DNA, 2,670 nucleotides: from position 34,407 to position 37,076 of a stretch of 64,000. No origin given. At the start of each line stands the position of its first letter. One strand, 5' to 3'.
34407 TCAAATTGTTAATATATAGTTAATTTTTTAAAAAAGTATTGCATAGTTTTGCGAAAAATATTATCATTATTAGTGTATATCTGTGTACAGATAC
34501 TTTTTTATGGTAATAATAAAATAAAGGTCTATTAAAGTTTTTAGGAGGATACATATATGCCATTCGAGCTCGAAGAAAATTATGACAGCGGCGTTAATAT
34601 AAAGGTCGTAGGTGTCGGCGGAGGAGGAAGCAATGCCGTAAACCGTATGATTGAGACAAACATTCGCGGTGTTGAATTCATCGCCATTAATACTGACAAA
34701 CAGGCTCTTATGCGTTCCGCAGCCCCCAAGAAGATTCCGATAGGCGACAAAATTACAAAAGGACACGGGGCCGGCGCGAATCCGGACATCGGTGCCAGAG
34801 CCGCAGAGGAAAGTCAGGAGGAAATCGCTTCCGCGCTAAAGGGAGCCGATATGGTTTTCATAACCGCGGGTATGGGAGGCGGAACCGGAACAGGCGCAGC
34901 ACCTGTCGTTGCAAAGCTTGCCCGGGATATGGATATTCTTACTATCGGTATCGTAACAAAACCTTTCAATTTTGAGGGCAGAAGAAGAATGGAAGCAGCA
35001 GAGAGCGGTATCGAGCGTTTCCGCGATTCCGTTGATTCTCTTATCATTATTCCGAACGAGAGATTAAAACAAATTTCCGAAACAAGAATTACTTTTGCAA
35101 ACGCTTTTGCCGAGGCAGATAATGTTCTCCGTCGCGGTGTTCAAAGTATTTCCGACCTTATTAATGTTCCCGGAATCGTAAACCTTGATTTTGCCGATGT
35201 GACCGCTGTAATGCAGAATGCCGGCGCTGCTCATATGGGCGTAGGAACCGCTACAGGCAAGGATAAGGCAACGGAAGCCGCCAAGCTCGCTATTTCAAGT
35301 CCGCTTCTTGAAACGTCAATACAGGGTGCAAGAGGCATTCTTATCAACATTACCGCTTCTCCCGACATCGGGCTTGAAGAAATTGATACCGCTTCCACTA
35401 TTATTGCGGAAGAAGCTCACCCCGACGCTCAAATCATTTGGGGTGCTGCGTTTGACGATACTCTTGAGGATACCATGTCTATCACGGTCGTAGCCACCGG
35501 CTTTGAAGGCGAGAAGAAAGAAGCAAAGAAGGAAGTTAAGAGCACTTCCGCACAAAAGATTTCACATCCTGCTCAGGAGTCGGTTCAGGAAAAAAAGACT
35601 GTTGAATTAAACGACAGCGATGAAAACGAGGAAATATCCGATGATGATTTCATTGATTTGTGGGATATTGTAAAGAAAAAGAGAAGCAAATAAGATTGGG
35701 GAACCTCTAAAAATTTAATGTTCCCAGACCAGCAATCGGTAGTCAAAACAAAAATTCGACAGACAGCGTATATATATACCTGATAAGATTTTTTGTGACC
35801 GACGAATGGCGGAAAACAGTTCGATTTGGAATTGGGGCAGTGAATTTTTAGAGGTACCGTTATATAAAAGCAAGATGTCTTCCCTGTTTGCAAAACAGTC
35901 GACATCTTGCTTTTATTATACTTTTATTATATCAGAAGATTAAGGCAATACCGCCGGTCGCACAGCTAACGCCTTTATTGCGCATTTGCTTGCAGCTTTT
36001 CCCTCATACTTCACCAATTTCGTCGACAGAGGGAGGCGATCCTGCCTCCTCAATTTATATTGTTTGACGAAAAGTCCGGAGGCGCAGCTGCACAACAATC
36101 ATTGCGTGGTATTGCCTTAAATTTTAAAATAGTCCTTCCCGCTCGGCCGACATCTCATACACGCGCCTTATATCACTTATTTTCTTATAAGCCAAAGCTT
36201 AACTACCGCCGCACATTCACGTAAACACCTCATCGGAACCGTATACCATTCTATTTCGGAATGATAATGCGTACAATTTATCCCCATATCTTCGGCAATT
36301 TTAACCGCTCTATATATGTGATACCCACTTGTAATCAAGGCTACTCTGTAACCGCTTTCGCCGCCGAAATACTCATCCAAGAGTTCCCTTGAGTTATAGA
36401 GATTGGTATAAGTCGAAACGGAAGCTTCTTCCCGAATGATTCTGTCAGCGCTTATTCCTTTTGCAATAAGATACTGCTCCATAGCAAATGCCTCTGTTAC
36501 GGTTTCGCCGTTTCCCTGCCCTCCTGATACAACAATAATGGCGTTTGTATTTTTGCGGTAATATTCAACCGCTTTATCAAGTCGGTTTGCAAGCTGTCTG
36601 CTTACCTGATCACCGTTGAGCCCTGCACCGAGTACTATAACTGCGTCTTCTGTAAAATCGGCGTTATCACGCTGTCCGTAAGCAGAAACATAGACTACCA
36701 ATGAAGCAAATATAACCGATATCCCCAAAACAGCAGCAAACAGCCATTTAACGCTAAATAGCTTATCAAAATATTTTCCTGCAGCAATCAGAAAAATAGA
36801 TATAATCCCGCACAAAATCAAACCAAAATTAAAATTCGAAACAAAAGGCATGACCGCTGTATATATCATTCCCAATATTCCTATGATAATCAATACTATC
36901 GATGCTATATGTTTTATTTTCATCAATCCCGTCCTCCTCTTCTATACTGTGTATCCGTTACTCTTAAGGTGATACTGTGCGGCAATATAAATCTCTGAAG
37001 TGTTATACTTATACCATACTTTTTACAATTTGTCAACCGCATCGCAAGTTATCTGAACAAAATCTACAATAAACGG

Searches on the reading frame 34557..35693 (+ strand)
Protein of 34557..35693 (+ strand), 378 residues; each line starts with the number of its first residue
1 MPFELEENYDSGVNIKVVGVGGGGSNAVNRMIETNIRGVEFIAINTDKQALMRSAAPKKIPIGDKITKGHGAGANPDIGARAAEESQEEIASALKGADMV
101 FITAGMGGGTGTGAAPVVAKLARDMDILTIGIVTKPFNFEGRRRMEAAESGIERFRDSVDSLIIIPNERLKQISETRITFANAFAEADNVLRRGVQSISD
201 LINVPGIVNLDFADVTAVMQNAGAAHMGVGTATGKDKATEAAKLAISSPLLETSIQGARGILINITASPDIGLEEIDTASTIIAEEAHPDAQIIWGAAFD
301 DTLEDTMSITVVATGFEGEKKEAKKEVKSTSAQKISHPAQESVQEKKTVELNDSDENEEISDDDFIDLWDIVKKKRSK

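Call 10: search_protein_families(library=ncbifam, proteins=[window:34557-35693:+])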
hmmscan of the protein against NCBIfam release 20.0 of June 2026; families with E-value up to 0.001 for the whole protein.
window:34557-35693:+ (378 aa): 1 family
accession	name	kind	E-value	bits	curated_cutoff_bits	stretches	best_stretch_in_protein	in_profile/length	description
TIGR00065.1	ftsZ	equivalog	1.1e-128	429.5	295.2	1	10-340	14-348/353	cell division protein FtsZ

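Call 110: find_encoding_contigs(protein=window:34557-35693:+, flank=1500, max_places=10)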
Protein window:34557-35693:+ (378 aa): 22 contigs read that carry it; 9 places shown.
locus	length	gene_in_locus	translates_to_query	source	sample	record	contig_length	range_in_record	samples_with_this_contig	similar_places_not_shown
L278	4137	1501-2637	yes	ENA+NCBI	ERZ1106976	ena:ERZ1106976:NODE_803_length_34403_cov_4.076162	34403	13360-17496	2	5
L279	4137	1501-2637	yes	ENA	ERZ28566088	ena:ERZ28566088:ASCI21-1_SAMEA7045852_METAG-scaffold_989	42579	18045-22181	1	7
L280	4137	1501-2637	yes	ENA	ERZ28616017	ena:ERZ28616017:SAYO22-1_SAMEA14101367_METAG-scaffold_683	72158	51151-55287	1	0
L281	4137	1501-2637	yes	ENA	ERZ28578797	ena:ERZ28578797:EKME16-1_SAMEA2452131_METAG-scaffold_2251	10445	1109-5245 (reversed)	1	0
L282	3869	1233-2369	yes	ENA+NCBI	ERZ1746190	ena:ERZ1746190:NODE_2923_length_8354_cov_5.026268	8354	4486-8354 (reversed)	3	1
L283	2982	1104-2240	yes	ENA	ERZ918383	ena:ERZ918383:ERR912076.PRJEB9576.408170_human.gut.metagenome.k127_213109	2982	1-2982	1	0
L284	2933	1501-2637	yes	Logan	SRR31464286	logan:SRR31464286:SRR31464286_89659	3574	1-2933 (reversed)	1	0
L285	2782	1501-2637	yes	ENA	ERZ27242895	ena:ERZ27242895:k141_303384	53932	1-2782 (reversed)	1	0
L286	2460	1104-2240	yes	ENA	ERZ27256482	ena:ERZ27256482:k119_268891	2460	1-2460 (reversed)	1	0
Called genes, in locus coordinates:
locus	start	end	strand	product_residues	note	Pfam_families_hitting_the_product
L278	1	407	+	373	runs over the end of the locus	PF03033:Glyco_transf_28, PF04101:Glyco_tran_28_C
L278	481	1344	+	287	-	PF08478:POTRA_1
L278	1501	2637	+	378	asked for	PF00091:Tubulin, PF12327:FtsZ_C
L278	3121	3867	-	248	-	PF02698:DUF218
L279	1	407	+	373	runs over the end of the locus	PF03033:Glyco_transf_28, PF04101:Glyco_tran_28_C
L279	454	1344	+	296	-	PF08478:POTRA_1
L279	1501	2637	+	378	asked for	PF00091:Tubulin, PF12327:FtsZ_C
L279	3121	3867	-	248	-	PF02698:DUF218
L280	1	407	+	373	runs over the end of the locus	PF03033:Glyco_transf_28, PF04101:Glyco_tran_28_C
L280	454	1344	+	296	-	PF08478:POTRA_1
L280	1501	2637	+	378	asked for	PF00091:Tubulin, PF12327:FtsZ_C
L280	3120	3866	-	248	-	PF02698:DUF218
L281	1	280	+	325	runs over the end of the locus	-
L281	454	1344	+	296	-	PF08478:POTRA_1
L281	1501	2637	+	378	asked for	PF00091:Tubulin, PF12327:FtsZ_C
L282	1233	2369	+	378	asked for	PF00091:Tubulin, PF12327:FtsZ_C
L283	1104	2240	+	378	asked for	PF00091:Tubulin, PF12327:FtsZ_C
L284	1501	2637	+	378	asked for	PF00091:Tubulin, PF12327:FtsZ_C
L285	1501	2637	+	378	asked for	PF00091:Tubulin, PF12327:FtsZ_C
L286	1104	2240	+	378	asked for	PF00091:Tubulin, PF12327:FtsZ_C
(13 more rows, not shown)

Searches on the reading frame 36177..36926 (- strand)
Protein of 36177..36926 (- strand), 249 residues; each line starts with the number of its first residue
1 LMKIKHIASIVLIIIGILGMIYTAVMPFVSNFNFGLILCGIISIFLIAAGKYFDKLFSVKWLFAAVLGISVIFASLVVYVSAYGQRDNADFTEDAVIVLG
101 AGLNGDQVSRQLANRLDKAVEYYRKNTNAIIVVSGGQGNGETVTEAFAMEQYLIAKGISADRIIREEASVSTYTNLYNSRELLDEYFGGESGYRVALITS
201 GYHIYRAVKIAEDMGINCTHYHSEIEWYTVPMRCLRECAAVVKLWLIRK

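Call 10: search_protein_families(library=ncbifam, proteins=[window:36177-36926:-])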
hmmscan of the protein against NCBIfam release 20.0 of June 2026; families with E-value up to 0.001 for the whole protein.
window:36177-36926:- (249 aa): 2 families
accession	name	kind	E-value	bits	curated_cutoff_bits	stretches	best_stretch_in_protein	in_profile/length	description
NF007794.0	PRK10494.1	equivalog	1.4e-06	27.9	205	1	36-218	22-204/259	envelope biogenesis factor ElyC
NF008092.0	PRK10834.1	equivalog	4.9e-06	25.9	363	1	108-235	62-183/239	outer membrane permeability protein SanA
